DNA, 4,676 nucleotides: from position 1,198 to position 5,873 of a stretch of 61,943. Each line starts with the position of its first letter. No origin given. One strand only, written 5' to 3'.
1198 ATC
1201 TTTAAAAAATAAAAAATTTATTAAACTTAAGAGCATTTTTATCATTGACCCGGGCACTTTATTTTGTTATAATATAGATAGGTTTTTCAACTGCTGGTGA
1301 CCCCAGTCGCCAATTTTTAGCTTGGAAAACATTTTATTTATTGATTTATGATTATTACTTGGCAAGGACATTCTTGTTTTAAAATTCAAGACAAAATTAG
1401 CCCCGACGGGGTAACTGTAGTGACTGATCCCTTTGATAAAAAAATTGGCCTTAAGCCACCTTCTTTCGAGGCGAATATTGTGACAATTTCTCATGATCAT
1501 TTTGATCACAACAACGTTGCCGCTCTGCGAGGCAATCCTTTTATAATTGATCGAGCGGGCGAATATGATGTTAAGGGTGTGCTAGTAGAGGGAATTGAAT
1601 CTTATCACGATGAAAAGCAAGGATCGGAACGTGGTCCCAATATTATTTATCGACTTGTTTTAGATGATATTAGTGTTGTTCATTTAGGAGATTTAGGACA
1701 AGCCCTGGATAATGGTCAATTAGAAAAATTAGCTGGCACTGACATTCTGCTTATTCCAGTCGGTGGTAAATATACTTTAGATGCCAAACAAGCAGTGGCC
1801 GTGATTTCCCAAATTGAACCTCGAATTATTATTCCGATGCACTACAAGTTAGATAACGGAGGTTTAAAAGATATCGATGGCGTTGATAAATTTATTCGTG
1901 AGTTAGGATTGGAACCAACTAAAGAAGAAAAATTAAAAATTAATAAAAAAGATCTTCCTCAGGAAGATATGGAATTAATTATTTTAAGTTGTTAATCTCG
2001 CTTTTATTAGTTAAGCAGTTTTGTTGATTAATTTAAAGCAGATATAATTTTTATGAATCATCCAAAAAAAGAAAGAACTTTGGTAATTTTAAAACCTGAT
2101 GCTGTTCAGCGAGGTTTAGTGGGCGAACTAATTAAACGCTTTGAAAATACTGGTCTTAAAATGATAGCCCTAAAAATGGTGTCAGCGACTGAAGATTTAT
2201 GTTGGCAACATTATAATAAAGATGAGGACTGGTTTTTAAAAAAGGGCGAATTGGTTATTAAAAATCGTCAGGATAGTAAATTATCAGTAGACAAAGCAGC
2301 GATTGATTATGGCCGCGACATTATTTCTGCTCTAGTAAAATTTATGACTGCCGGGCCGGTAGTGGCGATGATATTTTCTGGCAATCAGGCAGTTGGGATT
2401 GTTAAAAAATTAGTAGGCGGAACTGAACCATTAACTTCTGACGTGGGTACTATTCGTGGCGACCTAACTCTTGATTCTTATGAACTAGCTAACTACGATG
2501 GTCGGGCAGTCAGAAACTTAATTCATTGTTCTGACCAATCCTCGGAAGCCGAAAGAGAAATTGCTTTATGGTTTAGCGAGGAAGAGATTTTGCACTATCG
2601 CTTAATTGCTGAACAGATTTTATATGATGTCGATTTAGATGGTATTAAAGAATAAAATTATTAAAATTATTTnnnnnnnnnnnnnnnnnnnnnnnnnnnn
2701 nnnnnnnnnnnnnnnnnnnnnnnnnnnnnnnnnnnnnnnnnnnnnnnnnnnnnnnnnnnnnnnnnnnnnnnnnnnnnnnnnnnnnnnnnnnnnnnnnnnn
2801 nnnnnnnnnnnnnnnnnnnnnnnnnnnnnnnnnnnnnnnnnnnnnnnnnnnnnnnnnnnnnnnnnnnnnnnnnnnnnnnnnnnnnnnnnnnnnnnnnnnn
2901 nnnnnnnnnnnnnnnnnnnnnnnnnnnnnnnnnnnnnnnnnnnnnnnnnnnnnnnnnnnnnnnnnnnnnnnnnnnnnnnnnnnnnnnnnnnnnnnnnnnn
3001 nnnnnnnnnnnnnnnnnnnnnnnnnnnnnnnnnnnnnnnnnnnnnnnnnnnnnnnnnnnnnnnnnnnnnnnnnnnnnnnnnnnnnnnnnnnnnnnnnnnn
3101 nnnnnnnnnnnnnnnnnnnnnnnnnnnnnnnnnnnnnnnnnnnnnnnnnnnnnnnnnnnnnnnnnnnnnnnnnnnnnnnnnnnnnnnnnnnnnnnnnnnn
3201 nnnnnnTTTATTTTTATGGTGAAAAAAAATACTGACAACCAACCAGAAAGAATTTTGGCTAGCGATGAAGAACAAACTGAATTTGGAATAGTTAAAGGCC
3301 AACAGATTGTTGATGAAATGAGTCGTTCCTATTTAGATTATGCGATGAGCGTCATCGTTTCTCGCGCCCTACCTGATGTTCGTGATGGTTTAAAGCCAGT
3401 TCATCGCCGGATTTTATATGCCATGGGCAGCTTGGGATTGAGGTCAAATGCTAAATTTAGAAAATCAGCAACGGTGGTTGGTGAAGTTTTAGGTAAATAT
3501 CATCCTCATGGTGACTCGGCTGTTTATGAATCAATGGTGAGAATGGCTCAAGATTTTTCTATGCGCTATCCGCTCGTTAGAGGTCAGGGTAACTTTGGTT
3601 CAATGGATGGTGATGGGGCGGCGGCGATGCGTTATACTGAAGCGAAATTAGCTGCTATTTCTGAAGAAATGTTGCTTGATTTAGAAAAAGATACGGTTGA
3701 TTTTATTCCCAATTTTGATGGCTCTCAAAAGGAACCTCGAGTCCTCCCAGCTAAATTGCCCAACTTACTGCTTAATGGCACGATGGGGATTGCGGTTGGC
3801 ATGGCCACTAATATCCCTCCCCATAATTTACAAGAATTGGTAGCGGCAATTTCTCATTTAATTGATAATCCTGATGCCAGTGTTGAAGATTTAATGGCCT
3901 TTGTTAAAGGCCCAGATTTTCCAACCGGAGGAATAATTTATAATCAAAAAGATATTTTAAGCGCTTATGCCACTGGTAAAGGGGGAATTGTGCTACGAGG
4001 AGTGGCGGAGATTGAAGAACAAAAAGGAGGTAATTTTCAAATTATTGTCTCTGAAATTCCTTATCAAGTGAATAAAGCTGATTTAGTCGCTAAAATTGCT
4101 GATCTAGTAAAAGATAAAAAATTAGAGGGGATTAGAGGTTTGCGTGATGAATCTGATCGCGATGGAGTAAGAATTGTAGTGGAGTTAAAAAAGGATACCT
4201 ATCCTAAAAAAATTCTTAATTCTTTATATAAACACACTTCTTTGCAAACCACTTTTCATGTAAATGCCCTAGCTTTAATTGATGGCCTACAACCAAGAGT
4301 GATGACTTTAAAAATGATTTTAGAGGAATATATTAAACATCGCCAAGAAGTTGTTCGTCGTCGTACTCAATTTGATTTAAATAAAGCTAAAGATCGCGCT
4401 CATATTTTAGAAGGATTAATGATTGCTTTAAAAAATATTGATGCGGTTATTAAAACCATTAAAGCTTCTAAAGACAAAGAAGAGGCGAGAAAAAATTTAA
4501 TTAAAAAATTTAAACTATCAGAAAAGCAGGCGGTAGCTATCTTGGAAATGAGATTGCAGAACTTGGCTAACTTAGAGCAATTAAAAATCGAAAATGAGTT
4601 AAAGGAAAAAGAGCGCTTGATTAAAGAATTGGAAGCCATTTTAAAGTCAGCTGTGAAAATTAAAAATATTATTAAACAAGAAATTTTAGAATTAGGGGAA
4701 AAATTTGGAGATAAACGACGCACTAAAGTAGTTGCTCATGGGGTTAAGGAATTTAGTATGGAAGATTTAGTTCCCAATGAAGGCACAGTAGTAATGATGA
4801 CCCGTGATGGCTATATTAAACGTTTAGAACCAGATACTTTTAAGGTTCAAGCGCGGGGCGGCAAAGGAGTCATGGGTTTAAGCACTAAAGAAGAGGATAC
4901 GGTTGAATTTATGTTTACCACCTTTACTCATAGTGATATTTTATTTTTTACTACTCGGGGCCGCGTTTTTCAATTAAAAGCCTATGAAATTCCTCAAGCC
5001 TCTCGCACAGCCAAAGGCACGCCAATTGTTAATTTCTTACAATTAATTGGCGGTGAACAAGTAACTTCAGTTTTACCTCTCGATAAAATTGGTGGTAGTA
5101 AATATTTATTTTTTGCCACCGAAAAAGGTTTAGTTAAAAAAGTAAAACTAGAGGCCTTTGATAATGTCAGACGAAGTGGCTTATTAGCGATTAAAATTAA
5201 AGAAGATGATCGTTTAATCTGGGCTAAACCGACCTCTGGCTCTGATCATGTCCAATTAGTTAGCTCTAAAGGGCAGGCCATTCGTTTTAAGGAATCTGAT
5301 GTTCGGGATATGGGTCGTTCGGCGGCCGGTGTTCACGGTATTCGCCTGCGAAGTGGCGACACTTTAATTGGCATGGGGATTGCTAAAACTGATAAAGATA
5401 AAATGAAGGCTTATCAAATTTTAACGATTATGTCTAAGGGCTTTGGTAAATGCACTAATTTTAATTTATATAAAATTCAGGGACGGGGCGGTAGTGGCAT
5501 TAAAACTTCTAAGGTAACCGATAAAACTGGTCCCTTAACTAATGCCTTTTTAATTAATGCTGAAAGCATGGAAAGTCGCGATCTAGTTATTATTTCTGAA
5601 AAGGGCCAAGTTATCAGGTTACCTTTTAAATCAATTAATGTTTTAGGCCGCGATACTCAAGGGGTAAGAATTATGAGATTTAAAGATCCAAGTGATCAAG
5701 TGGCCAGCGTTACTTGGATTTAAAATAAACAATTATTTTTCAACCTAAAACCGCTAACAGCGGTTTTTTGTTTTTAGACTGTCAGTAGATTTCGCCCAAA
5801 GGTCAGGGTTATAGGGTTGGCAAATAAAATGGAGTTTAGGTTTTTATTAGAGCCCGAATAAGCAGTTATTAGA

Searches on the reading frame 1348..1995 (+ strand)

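Call 14: search_protein_families(library=pfam, proteins=[window:1348-1995:+], max_evalue=0.001)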
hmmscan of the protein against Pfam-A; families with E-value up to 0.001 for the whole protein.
window:1348-1995:+ (215 aa): 2 families
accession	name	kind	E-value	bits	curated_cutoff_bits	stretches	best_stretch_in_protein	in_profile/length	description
PF13483.12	Lactamase_B_3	-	6.4e-53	179.4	24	1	3-165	2-160/160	Beta-lactamase superfamily domain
PF12706.13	Lactamase_B_2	-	1.4e-10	41.5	27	1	67-166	90-200/200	Beta-lactamase superfamily domain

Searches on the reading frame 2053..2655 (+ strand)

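Call 14: search_protein_families(library=pfam, proteins=[window:2053-2655:+], max_evalue=0.001)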
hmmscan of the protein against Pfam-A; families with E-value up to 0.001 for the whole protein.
window:2053-2655:+ (200 aa): 1 family
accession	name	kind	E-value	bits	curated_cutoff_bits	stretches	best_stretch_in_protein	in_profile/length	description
PF00334.24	NDK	-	1.8e-38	131.9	27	2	88-179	54-135/135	Nucleoside diphosphate kinase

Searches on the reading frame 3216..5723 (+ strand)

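Call 14: search_protein_families(library=pfam, proteins=[window:3216-5723:+], max_evalue=0.001)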
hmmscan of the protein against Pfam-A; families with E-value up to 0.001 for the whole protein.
window:3216-5723:+ (835 aa): 2 families
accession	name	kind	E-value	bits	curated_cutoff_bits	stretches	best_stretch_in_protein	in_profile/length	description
PF00521.26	DNA_topoisoIV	-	7.2e-168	559.4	31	1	50-490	1-431/432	DNA gyrase/topoisomerase IV, subunit A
PF03989.18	DNA_gyraseA_C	-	1.4e-62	207.3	27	5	681-722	5-46/48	DNA gyrase C-terminal domain, beta-propeller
